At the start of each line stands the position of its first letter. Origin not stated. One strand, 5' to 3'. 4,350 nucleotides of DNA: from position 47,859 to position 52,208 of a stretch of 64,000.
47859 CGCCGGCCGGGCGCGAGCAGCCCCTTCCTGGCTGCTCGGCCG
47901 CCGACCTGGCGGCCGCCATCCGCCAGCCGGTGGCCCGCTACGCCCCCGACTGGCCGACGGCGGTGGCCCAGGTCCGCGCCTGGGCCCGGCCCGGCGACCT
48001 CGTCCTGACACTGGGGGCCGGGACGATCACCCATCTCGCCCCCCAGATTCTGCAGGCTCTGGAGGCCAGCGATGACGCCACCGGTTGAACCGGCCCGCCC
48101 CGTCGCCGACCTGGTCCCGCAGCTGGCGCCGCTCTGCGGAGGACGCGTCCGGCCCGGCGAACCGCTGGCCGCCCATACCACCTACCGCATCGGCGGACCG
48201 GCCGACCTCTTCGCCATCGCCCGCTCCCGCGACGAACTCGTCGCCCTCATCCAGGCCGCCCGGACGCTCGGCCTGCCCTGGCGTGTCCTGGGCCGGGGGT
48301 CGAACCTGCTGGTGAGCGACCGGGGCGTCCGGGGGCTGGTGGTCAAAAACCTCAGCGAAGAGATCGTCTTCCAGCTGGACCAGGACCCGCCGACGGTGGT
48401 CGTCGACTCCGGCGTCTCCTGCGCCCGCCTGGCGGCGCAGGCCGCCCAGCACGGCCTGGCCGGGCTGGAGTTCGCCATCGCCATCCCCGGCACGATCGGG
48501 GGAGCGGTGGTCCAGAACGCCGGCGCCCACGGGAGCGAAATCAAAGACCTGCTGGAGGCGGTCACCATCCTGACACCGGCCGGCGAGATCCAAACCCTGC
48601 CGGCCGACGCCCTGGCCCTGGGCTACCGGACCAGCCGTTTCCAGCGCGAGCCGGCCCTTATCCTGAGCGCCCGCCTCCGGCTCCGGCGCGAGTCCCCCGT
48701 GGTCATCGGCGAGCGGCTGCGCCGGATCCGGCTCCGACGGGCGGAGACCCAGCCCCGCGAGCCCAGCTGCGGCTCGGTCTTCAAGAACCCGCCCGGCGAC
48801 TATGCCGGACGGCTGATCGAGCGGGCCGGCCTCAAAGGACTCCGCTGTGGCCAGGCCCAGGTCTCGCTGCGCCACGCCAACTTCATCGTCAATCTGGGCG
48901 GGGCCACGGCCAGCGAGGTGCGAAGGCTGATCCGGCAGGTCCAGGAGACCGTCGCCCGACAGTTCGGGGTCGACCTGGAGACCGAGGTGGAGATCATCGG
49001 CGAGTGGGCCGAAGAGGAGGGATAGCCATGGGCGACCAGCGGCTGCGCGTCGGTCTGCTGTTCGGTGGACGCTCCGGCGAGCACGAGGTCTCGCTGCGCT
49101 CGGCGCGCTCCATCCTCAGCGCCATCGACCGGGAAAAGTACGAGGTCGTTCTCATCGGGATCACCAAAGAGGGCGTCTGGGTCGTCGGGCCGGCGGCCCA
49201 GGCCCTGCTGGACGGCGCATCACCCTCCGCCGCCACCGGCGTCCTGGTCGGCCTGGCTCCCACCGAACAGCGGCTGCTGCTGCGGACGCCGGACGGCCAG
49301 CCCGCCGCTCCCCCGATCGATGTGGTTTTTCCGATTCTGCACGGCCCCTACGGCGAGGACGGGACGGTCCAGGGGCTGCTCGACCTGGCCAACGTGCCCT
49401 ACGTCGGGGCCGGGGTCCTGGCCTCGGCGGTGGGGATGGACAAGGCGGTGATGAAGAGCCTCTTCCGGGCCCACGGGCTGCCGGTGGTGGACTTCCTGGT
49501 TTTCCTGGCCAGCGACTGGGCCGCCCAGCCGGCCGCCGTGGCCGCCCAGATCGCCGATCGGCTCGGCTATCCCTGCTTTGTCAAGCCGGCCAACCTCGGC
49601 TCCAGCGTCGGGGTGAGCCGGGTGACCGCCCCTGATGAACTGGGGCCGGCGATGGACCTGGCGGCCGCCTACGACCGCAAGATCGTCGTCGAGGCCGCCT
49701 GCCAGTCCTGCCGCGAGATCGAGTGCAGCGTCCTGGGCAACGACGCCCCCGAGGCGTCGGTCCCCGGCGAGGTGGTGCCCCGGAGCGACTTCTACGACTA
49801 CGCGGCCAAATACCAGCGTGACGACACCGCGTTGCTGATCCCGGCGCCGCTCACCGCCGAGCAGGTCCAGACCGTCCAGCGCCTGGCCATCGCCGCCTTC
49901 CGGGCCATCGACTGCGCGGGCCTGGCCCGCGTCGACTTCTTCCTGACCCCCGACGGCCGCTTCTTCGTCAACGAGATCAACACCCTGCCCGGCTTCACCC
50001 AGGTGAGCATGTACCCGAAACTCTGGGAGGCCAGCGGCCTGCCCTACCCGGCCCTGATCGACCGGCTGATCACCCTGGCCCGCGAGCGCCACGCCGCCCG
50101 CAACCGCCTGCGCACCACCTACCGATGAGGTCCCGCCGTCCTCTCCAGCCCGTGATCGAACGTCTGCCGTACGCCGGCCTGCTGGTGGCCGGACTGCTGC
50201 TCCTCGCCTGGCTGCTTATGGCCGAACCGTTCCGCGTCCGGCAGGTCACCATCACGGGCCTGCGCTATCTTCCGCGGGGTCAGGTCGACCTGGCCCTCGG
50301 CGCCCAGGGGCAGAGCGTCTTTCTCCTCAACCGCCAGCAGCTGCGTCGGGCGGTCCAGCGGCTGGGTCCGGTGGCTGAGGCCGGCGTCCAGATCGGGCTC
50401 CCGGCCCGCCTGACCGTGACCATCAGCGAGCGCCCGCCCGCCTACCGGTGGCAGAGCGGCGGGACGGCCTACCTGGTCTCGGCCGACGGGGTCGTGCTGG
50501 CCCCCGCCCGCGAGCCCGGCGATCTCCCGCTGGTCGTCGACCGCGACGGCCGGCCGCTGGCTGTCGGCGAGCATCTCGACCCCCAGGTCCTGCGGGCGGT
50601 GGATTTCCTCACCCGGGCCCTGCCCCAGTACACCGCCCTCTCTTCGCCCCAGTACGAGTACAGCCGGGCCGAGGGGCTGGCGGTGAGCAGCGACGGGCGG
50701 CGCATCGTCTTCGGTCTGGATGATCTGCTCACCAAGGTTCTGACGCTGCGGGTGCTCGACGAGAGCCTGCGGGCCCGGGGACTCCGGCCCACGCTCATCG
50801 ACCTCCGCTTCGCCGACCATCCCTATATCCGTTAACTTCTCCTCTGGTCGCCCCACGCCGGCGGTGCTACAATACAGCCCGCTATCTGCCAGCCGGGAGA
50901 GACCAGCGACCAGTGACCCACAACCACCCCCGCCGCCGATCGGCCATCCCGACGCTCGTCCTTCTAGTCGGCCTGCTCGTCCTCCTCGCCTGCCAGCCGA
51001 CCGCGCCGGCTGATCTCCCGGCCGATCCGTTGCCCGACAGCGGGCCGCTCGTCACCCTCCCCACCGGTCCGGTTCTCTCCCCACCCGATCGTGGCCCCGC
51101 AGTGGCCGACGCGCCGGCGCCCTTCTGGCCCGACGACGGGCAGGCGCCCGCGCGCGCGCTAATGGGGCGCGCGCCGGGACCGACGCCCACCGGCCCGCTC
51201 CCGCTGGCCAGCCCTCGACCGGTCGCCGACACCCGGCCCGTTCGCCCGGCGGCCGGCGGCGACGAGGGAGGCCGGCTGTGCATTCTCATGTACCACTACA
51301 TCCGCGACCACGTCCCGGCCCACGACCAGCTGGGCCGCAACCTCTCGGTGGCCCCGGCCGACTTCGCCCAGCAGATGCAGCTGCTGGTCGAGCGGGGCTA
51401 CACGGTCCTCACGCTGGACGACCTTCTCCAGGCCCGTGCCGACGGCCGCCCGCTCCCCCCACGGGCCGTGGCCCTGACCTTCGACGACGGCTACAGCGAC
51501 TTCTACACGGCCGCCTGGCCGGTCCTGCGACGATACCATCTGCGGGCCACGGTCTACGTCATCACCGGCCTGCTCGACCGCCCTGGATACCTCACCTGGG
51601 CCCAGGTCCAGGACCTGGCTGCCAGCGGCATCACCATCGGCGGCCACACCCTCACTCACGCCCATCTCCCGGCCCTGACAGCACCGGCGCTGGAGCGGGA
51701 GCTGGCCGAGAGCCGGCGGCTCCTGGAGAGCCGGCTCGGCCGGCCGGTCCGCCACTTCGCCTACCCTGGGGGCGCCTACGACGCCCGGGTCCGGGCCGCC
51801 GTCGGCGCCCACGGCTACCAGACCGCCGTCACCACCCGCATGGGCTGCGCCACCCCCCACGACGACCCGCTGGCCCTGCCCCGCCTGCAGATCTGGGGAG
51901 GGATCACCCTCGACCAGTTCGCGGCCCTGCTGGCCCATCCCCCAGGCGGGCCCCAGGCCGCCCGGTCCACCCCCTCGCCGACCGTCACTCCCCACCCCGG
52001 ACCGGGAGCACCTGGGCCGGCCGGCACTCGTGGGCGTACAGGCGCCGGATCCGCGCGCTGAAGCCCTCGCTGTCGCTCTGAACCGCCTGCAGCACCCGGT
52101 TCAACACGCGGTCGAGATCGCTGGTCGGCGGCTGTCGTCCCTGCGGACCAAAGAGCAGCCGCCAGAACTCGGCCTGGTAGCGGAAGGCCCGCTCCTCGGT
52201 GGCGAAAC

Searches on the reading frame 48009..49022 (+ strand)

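Call 51: search_protein_families(library=pfam, proteins=[window:48009-49022:+], max_evalue=0.00001)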
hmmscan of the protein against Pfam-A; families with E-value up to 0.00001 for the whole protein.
window:48009-49022:+ (338 aa): 2 families
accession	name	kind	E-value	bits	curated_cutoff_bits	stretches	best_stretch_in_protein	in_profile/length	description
PF02873.21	MurB_C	-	4.7e-37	126.6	27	1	233-330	2-99/99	UDP-N-acetylenolpyruvoylglucosamine reductase, C-terminal domain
PF01565.28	FAD_binding_4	-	9.6e-25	87.3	26.4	1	66-197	2-138/139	FAD binding domain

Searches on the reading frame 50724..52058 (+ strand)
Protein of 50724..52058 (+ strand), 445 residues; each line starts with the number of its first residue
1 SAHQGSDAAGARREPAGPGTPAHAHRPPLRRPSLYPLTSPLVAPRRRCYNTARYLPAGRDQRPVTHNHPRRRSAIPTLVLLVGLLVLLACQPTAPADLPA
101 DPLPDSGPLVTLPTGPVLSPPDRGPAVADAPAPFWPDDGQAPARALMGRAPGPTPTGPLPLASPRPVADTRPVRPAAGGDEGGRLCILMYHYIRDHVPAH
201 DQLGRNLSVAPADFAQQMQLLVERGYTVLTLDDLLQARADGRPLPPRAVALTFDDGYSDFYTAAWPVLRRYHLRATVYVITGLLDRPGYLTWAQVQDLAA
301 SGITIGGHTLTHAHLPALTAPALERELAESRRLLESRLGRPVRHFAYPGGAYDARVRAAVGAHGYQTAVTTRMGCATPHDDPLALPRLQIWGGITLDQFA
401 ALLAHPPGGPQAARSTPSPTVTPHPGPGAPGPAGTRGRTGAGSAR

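Call 51: search_protein_families(library=pfam, proteins=[window:50724-52058:+], max_evalue=0.00001)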
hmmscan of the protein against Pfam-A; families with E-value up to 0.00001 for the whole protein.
window:50724-52058:+ (445 aa): 1 family
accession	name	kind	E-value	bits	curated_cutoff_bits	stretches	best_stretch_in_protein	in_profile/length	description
PF01522.26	Polysacc_deac_1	-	1.5e-30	106.2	23.1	1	243-367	3-123/124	Polysaccharide deacetylase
